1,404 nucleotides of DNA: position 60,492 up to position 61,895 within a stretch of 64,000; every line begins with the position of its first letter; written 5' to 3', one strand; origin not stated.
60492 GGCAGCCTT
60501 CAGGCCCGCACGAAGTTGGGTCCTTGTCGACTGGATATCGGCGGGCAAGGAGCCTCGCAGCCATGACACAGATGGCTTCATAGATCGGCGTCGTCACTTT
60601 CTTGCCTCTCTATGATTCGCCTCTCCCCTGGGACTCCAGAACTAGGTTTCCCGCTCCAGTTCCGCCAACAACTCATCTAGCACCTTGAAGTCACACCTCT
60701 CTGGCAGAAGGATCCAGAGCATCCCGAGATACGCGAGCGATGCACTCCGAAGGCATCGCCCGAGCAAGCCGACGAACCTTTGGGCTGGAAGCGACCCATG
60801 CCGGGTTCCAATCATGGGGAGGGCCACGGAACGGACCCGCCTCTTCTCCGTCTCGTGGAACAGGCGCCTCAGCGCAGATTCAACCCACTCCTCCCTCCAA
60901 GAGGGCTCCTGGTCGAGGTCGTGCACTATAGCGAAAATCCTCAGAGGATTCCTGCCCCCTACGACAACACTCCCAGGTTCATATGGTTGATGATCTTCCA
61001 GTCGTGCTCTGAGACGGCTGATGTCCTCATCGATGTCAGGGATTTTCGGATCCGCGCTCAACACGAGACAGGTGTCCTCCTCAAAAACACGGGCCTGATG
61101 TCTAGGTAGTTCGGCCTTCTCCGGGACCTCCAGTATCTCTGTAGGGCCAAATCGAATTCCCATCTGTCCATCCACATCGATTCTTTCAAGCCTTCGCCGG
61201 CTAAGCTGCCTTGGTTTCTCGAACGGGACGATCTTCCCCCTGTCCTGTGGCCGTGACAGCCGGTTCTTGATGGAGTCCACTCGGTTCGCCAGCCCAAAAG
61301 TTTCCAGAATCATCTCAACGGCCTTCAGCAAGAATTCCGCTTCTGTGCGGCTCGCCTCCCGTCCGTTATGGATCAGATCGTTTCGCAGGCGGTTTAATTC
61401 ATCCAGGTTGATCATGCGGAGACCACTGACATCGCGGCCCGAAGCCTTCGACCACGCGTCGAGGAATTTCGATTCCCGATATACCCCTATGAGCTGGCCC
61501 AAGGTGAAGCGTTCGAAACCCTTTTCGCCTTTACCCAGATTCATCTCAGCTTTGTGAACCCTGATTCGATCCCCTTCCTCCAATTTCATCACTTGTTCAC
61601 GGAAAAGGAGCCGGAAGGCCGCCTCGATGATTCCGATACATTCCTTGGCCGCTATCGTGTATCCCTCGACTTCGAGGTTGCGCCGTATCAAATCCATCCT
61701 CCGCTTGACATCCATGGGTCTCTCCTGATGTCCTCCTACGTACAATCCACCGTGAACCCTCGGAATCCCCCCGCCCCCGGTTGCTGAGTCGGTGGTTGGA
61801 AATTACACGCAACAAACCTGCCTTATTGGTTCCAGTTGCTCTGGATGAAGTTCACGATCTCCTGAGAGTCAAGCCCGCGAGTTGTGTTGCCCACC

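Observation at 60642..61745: HEPN-macro fusion protein as a candidate ligand-gated RNase effector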

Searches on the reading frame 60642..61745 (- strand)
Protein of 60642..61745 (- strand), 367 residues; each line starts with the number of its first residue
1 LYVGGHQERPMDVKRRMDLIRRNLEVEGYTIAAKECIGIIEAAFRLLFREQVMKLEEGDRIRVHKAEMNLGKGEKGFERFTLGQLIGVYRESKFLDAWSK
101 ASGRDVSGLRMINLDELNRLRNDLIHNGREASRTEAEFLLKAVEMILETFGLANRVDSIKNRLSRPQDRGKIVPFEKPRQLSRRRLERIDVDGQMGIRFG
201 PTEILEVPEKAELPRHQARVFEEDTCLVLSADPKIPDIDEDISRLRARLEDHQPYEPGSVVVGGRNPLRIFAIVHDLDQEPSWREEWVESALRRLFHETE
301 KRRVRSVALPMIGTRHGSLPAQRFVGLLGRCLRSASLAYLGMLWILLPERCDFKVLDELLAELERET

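Call 4: search_protein_families(library=padloc, proteins=[window:60642-61745:-], max_evalue=1)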
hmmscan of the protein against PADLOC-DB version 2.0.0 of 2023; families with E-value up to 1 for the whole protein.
window:60642-61745:- (367 aa): 3 families
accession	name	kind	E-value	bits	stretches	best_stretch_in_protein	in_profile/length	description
PDLC02990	DarG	-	0.0016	16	1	284-320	85-121/329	-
PDLC01031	Csx1/Csm6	-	0.0029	15.1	1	93-154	290-342/357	CARF+HEPN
PDLC01687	Csx1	-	0.011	13.8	1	94-150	94-148/152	Csx1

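Call 5: search_protein_families(library=ncbifam, proteins=[window:60642-61745:-], max_evalue=1)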
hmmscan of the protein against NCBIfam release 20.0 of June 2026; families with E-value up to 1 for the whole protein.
window:60642-61745:- (367 aa): 3 families
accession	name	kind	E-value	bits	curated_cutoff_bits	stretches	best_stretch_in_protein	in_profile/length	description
NF048014.1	antitoxin_DarG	equivalog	0.0061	15.9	250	1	285-322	88-125/338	type II toxin-antitoxin system antitoxin DNA ADP-ribosyl glycohydrolase DarG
NF001668.0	PRK00431.2-4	equivalog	0.022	14.1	278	1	251-334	102-186/220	ADP-ribose-binding protein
NF002401.0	PRK01441.1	equivalog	0.18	11.3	317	1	182-222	13-53/207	Maf-like protein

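Call 6: search_protein_families(library=pfam, proteins=[window:60642-61745:-], max_evalue=1)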
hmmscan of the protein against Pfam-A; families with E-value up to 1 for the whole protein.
window:60642-61745:- (367 aa): 1 family
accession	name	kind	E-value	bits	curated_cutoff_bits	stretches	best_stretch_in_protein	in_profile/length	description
PF01661.27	Macro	-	0.0027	18.1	22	1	252-323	37-113/118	Macro domain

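Call 8: find_homologous_proteins(query=window:60642-61745:-, max_evalue=0.001)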
Query window:60642-61745:- (367 aa): 9 proteins with E <= 0.001 among 8000 candidates.
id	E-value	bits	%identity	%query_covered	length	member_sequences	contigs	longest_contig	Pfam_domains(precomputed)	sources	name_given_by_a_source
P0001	5.7e-232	787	100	97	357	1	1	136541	-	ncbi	-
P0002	3.8e-45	173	45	55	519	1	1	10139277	PF00656.28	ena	-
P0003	3.4e-37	147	55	38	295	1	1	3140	-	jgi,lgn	jgi:hypothetical protein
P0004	4.9e-35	139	52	38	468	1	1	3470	PF13847.13,PF13489.13,PF13649.13,PF08241.19,PF08242.19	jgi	-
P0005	2.7e-32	130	41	47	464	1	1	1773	PF13847.13,PF13489.13,PF13649.13,PF08241.19,PF08242.19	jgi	jgi:SAM-dependent methyltransferase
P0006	3.2e-32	130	44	45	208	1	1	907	-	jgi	jgi:hypothetical protein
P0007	2.8e-31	127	42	44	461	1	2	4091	PF13847.13,PF13489.13,PF13649.13,PF08241.19,PF08242.19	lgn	-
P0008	2.4e-24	104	38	45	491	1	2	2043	PF00656.28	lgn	-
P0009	2.4e-13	68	44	22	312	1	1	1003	-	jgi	jgi:hypothetical protein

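Call 13: find_encoding_contigs(protein=P0001, flank=10000, max_places=4)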
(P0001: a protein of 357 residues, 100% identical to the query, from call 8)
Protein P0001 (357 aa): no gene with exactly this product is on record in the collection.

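Call 27: search_protein_representatives(protein=P0001)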
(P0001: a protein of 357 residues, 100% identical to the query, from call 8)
Query: 357 residues. Proteins with E-value up to 0.001 (for the whole library): 762; up to 1e-10: 539; up to 1e-30: 44. The best 150 are listed.
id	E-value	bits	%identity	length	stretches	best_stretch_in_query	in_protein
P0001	1.4e-232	787.3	100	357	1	1-357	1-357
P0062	2.2e-71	257.3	50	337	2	8-144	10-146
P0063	3.0e-67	243.6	47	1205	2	6-145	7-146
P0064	7.6e-46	173.3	53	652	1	2-145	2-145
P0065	1.1e-45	172.7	53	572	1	1-154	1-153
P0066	3.3e-45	171.1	56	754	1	2-148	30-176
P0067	7.4e-45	170.0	51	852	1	1-171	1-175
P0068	1.4e-43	165.8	54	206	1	1-150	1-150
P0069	8.7e-43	163.2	49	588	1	1-177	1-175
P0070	3.1e-41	158.1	47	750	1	5-164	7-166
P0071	3.4e-41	158.0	49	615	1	5-158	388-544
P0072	3.2e-40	154.7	38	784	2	1-148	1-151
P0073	3.5e-40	154.6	53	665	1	7-145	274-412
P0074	4.7e-40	154.2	51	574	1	1-148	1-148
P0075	6.4e-40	153.8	37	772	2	4-141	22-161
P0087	1.4e-35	139.5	45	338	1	168-337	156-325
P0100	2.0e-31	125.8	42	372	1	190-341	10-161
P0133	1.2e-27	113.4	43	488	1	206-353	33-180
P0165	9.3e-26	107.2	40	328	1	209-353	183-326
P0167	1.2e-25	106.8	42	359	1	182-344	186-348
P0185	9.6e-25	103.9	42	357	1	199-349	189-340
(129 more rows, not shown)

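Call 31: search_protein_families(library=pfam, proteins=[P0062, P0063, P0072, P0075, P0087, P0165, P0167, P0185, P0133, P0100], max_evalue=0.01)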
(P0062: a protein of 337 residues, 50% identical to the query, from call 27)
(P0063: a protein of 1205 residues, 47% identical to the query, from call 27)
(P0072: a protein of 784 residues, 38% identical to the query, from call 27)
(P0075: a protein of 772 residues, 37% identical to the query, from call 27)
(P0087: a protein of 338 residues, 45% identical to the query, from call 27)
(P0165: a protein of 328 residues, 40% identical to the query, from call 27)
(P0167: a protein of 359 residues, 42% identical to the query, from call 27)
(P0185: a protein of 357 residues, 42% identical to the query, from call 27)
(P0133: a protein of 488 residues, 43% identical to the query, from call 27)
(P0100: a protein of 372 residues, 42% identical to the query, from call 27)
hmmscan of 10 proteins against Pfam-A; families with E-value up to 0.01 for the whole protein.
P0062 (337 aa): 0 families

P0063 (1205 aa): 4 families
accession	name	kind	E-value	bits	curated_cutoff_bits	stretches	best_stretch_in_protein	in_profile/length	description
PF13424.12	TPR_12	-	6.1e-14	52.4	30.1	4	891-963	2-76/77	Tetratricopeptide repeat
PF07719.23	TPR_2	-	0.00017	21.9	27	0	980-1002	5-27/34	Tetratricopeptide repeat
PF13181.12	TPR_8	-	0.00091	19.7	25.7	0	935-963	4-32/34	Tetratricopeptide repeat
PF17874.7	TPR_MalT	-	0.0015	18.3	45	1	902-1134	90-315/336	MalT-like TPR region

P0072 (784 aa): 7 families
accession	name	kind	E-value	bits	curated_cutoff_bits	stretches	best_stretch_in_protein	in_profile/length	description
PF20703.3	nSTAND1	-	1.3e-109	367.7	27.1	1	168-558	1-377/379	Novel STAND NTPase 1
PF13191.12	AAA_16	-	4.1e-10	40.8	32.6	1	183-313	2-149/167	AAA ATPase domain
PF18731.6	HEPN_Swt1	-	0.00026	21.7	27.5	0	54-138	29-109/115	Swt1-like HEPN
PF05729.18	NACHT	-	0.00094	19.5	26.7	0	254-340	37-131/167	NACHT domain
PF03193.22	RsgA_GTPase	-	0.0027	18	30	0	187-218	94-124/174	RsgA GTPase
PF13401.12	AAA_22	-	0.0035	18.1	27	0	200-313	5-97/130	AAA domain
PF20720.3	nSTAND3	-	0.0082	16.3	27.2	0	186-219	3-36/155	Novel STAND NTPase 3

P0075 (772 aa): 1 family
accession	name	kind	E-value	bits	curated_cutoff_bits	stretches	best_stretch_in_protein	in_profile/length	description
PF03781.23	FGE-sulfatase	-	2.8e-29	103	23.3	2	564-684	4-139/255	Sulfatase-modifying factor enzyme 1-like domain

P0087 (338 aa): 3 families
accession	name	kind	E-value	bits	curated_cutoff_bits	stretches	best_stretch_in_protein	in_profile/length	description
PF13676.11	TIR_2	-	4.3e-19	69.6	28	1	32-151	1-121/122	TIR domain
PF08937.16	ThsB_TIR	-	1.6e-09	38.5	21.2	1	69-119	46-96/100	Thoeris protein ThsB, TIR-like domain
PF01582.25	TIR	-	0.0011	19.2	21.3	1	50-110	24-84/179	TIR domain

P0165 (328 aa): 4 families
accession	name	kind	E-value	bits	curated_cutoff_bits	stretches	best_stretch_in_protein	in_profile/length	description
PF00989.32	PAS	-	1.1e-09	38.7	22.6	1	41-149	2-109/113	PAS fold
PF13426.13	PAS_9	-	0.00028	21.6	27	1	57-150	8-98/103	PAS domain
PF08448.16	PAS_4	-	0.00037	21.1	23.1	1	46-153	1-105/110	PAS fold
PF13188.13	PAS_8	-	0.00088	19.5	21.8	1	41-92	2-50/65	PAS domain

P0167 (359 aa): 3 families
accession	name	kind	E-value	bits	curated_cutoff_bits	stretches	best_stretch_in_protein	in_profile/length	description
PF13563.12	2_5_RNA_ligase2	-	1.5e-11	45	27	1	26-157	9-147/152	2'-5' RNA ligase superfamily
PF07823.17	CPDase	-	2.7e-10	40.7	21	1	9-151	4-162/199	Cyclic phosphodiesterase-like protein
PF02834.22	LigT_PEase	-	4.8e-06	27.1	23.3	1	20-81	13-76/87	LigT like Phosphoesterase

P0185 (357 aa): 2 families
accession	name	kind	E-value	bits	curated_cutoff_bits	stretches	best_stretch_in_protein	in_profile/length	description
PF13676.11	TIR_2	-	8.4e-11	42.9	28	1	4-117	1-105/122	TIR domain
PF01582.25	TIR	-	7.8e-05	23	21.3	1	27-104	21-96/179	TIR domain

P0133 (488 aa): 3 families
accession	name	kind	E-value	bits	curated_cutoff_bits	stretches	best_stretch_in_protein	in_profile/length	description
PF00561.26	Abhydrolase_1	-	1.6e-18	67.7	25.8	1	235-475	2-245/245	alpha/beta hydrolase fold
PF12697.13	Abhydrolase_6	-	5.6e-15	57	26.3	1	236-480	1-216/217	Alpha/beta hydrolase family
PF12146.15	Hydrolase_4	-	4.3e-08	33.2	27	1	235-331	6-106/239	Serine aminopeptidase, S33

P0100 (372 aa): 1 family
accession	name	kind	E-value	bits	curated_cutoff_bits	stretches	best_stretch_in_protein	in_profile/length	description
PF00211.25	Guanylate_cyc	-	1.6e-23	83.7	21.9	1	204-360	9-176/183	Adenylate and Guanylate cyclase catalytic domain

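Call 33: find_encoding_contigs(protein=P0062, flank=10000, max_places=4)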
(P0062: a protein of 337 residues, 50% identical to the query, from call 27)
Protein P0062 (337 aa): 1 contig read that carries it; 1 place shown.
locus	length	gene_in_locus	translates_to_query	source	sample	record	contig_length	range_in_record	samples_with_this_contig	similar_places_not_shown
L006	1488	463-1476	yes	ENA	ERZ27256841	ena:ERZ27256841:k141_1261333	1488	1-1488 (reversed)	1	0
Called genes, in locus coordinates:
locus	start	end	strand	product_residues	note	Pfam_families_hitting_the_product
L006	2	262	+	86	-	?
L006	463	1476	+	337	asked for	-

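Call 34: find_related_loci(query=P0001, collection=genome_contigs, flank=10000)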
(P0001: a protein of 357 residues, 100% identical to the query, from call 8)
Query P0001 (357 aa) in genome_contigs; peptide patterns used: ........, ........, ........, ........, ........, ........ (x = any residue, [..] = any of these).
112 stretches matched a pattern, but none encodes a relative of the query by tblastn (E <= 1e-3).

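Call 46: search_protein_families(library=pfam, alignment_id=A4, max_evalue=0.0001)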
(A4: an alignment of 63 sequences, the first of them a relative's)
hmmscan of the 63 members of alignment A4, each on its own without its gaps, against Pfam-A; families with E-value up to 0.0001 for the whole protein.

A. member 1, P0002 (519 aa): 1 family
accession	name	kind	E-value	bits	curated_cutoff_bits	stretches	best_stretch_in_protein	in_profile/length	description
PF00656.27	Peptidase_C14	-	3e-22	79.9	21.4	1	179-409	2-225/233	Caspase domain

B. families by the number of members that match (of 63 scanned): 77 families (the first 25 are shown)
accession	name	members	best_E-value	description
PF13489.12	Methyltransf_23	12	1.6e-14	Methyltransferase domain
PF13847.12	Methyltransf_31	11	1.1e-17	Methyltransferase domain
PF08242.18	Methyltransf_12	11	3.7e-15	Methyltransferase domain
PF08241.18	Methyltransf_11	11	2.3e-13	Methyltransferase domain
PF13649.12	Methyltransf_25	11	6.2e-12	Methyltransferase domain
PF13191.12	AAA_16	7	4.1e-10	AAA ATPase domain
PF20703.3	nSTAND1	6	1.3e-109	Novel STAND NTPase 1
PF13676.11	TIR_2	6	5.1e-21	TIR domain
PF03781.23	FGE-sulfatase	4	5.5e-61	Sulfatase-modifying factor enzyme 1-like domain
PF19961.5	EAD8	4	5.6e-24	Effector-associated domain 8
PF00656.27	Peptidase_C14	3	2.9e-23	Caspase domain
PF00400.38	WD40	2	8.9e-122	WD domain, G-beta repeat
PF25173.1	Beta-prop_WDR3_1st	2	6.4e-108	WDR3 first beta-propeller domain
PF25175.1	Beta-prop_WDR5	2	3.1e-106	WDR5 beta-propeller domain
PF24814.1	WD40_Prp19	2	2.8e-101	Prp19 WD40 domain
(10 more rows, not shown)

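Call 69: list_cluster_members(proteins=[P0001, P0062, P0087, P0185])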
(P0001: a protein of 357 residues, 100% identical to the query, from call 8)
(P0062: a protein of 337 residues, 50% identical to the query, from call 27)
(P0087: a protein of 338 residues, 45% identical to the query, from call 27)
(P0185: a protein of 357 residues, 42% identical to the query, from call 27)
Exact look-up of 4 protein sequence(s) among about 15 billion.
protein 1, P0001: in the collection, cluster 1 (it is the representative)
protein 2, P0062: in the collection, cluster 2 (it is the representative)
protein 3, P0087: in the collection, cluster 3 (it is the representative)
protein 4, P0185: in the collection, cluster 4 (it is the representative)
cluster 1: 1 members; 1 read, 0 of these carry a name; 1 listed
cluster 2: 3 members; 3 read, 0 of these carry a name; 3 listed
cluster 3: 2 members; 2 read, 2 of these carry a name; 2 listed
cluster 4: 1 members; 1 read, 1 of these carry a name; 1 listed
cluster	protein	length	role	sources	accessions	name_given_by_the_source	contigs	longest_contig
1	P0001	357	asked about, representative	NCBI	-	-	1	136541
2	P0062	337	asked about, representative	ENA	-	-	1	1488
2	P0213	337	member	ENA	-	-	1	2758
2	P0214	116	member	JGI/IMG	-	-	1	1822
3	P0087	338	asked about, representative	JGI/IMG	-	hypothetical protein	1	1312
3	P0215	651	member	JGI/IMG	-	hypothetical protein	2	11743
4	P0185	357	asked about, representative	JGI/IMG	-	hypothetical protein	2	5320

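Call 70: find_encoding_contigs(protein=P0213, flank=5000, max_places=2)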
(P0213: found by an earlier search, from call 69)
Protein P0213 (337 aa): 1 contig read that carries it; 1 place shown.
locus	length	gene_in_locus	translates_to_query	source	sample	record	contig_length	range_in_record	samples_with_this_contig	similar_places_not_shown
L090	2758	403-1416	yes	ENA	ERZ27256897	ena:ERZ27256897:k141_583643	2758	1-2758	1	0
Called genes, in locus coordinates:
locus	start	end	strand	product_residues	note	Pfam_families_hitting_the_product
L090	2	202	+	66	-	?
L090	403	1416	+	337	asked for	-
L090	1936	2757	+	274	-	?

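Call 71: find_encoding_contigs(protein=P0215, flank=8000, max_places=2)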
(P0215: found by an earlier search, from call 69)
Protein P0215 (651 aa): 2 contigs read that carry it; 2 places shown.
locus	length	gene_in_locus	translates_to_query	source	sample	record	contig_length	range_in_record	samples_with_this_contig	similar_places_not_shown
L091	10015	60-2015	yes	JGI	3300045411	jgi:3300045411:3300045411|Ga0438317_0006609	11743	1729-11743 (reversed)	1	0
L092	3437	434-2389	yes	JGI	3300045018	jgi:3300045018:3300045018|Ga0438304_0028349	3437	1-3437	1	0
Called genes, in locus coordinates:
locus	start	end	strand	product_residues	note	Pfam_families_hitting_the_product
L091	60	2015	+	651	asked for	PF08937:ThsB_TIR, PF13676:TIR_2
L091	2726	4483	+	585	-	PF22076:Cep192_D6 (faint)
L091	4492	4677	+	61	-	-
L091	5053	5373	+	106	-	-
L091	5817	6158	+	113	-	-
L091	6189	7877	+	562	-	PF14104:DUF4277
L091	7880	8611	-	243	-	-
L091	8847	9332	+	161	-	PF07638:Sigma70_ECF, PF08281:Sigma70_r4_2, PF04545:Sigma70_r4 (weak)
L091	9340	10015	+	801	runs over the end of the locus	?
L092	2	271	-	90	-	?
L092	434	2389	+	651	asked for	PF08937:ThsB_TIR, PF13676:TIR_2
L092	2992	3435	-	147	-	?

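Call 77: search_protein_families(library=pfam, proteins=[P0215], max_evalue=1)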
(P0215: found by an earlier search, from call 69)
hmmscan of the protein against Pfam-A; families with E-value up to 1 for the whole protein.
P0215 (651 aa): 4 families
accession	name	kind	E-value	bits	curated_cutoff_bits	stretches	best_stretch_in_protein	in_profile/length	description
PF13676.11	TIR_2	-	1.8e-18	67.6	28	1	345-464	1-121/122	TIR domain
PF08937.16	ThsB_TIR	-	3.7e-09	37.3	21.2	1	383-432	47-96/100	Thoeris protein ThsB, TIR-like domain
PF01582.25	TIR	-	0.003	17.8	21.3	1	363-423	24-84/179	TIR domain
PF01661.27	Macro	-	0.1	13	22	1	539-613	32-112/118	Macro domain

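Call 94: search_protein_families(library=phrogs, proteins=[window:60642-61715:-], max_evalue=0.01)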
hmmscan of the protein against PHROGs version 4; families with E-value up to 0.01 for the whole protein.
window:60642-61715:- (357 aa): 0 families
